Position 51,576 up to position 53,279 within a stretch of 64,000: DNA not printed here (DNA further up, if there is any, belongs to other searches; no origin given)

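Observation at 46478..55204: Cluster of four UbiA-type prenyltransferases, a CrtI-like flavoenzyme and a giant envelope protein: candidate undescribed isoprenoid-lipid or envelope-modification module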

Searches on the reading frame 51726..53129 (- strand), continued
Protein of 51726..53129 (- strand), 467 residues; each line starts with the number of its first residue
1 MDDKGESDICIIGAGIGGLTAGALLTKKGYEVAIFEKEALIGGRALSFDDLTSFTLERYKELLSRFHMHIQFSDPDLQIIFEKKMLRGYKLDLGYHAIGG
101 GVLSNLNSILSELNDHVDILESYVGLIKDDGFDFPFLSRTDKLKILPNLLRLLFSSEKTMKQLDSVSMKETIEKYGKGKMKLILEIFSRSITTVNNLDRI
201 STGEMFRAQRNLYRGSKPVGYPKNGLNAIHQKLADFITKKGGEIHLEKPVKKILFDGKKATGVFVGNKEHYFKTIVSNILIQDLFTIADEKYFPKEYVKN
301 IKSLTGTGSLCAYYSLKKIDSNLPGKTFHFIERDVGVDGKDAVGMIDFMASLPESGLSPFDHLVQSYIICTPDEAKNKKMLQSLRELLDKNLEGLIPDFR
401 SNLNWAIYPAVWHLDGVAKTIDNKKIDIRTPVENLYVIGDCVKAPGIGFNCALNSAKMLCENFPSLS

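Call 82: predict_structure(alignment_id=A1)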
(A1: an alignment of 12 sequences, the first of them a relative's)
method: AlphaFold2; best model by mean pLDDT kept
length: 467 residues; sequences in the alignment: 12
mean_pLDDT: 46.2   pTM: 0.42
mean pLDDT of the five models: 46.2, 41.8, 37.3, 36.8, 36.4
residues with pLDDT >= 90: 1; 70-90: 43; 50-70: 141; < 50: 282
segments of 3 or more residues with pLDDT < 50: 1-6, 14-17, 26-28, 37-52, 62-70, 86-230, 278-294, 296-307, 351-359, 410-432, 437-467
pLDDT, mean of each block of 10 residues (from residue 1): 46 49 51 54 33 57 48 57 53 26 22 24 29 37 36 31 33 36 31 24 24 25 39 60 62 64 75 59 35 43 47 70 57 57 58 42 63 68 83 85 66 31 29 48 29 39 38
secondary structure, 60 per line:
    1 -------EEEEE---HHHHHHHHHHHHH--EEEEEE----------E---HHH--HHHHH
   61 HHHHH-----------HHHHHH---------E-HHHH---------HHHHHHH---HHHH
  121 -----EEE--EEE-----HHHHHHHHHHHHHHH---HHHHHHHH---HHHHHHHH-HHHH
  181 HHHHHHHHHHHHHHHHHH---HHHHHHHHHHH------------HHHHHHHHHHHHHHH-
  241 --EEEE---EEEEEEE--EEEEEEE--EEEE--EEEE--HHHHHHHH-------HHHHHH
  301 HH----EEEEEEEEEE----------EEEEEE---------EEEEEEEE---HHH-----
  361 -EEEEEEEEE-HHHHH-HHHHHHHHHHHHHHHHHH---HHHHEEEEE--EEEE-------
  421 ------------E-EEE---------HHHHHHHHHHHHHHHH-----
elements in order: E8-12 H16-28 E31-36 H56-65 H77-82 H94-97 H107-113 H117-120 E126-128 E131-133 H139-153 H157-164 H168-175 H177-198 H202-212 H225-239 E243-246 E250-256 E259-265 E268-271 E274-277 H280-287 H295-302 E307-316 E327-332 E342-349 E362-370 H372-376 H378-395 H399-402 E403-407 E410-413 E435-437 H447-462

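Call 87: search_protein_families(library=pfam, proteins=[L075:10271-11719:-, L068:4493-5689:-, L083:11539-12837:+, L068:5784-6227:-, L044:14196-14558:-, L038:13348-13863:-, L011:18786-19391:-, L038:14735-16753:-], max_evalue=0.001)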
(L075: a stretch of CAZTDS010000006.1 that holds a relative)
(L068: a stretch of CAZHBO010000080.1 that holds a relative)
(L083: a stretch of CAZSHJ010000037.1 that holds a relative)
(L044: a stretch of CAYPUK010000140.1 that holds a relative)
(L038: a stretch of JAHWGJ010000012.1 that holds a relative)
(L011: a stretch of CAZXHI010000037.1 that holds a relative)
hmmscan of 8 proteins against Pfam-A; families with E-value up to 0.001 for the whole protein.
L075:10271-11719:- (482 aa): 1 family
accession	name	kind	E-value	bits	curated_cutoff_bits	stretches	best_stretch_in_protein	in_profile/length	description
PF02386.22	TrkH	-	8e-73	246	27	1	51-476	15-494/502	Cation transport protein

L068:4493-5689:- (398 aa): 1 family
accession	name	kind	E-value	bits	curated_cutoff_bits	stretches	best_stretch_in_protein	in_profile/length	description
PF12705.13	PDDEXK_1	-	7.2e-35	121.5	22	1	6-250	3-247/247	PD-(D/E)XK nuclease superfamily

L083:11539-12837:+ (432 aa): 2 families
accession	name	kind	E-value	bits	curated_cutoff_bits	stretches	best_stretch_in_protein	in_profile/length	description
PF00152.25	tRNA-synt_2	-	8.1e-72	242.3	25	1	112-426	2-307/308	tRNA synthetases class II (D, K and N)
PF01336.31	tRNA_anti-codon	-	9.5e-14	51.5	27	1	19-98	1-75/75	OB-fold nucleic acid binding domain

L068:5784-6227:- (147 aa): 0 families

L044:14196-14558:- (120 aa): 1 family
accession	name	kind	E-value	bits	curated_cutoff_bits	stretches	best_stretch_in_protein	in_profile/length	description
PF01282.25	Ribosomal_S24e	-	9.7e-26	90.2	24.5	1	4-97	1-94/95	Ribosomal protein S24e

L038:13348-13863:- (171 aa): 1 family
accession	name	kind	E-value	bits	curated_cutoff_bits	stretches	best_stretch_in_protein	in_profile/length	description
PF04019.17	DUF359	-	9.8e-35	119.4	25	1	46-171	1-125/126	Protein of unknown function (DUF359)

L011:18786-19391:- (201 aa): 2 families
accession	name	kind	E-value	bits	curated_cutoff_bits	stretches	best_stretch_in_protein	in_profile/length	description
PF03876.22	SHS2_Rpb7-N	-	3e-14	53.3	24.8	1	8-64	1-57/57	SHS2 domain found in N terminus of Rpb7p/Rpc25p/MJ0397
PF00575.29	S1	-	2.7e-12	47.3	22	1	78-149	1-62/74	S1 RNA binding domain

L038:14735-16753:- (672 aa): 1 family
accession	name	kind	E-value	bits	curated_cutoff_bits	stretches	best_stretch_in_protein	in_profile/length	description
PF03030.21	H_PPase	-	3.4e-263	875.6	29.7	1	12-664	1-645/645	Inorganic H+ pyrophosphatase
